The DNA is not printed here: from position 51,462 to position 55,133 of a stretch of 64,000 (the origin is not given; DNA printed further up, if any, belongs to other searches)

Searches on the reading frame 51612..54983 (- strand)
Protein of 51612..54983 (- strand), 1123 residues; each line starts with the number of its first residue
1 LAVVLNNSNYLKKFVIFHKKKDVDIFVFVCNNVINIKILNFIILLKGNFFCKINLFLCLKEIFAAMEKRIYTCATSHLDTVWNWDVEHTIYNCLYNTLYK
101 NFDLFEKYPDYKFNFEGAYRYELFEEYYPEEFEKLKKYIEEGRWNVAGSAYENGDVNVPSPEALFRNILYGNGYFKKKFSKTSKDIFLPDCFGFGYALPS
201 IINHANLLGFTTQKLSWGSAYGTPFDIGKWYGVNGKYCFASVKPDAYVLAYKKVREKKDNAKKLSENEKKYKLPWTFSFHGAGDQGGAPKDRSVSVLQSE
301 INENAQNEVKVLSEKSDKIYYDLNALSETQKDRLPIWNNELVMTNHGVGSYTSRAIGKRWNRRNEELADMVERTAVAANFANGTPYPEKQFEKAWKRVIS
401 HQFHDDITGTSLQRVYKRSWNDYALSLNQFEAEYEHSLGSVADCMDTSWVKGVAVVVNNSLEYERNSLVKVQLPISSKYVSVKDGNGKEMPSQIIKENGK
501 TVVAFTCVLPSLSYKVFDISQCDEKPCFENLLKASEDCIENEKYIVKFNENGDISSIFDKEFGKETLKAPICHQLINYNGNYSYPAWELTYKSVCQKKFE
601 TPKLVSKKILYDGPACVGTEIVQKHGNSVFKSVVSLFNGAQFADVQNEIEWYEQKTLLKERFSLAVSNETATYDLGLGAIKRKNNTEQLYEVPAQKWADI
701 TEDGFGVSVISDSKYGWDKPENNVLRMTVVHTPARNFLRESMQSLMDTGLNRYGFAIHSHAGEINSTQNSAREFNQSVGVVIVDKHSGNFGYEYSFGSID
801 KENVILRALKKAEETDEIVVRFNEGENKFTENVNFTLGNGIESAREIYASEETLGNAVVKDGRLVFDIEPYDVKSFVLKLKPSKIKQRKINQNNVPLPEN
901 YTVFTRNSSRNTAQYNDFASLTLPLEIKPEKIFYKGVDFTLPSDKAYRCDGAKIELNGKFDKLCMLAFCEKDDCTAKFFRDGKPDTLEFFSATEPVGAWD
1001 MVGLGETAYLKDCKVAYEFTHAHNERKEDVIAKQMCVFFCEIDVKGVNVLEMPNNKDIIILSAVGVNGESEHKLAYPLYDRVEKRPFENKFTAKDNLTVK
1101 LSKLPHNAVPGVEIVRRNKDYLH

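Call 89: list_cluster_members(proteins=[window:51612-54983:-, window:58128-60320:+, window:35188-35733:-])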
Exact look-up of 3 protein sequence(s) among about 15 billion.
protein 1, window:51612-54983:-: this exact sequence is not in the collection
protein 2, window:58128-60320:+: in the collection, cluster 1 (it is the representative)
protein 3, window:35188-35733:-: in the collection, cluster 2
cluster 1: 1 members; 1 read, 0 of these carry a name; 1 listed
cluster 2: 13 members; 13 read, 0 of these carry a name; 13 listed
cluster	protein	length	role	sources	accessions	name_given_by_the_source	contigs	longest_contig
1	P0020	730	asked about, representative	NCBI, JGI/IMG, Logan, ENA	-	-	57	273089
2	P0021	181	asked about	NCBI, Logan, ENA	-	-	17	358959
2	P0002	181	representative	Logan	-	-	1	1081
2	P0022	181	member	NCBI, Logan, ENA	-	-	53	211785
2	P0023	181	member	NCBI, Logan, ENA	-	-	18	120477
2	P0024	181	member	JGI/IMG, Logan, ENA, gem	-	-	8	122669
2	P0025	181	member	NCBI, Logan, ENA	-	-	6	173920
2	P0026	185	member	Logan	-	-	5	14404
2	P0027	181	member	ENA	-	-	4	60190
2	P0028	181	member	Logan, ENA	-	-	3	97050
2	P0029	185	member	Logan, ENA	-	-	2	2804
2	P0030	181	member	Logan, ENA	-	-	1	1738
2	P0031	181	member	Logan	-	-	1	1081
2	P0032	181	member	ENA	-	-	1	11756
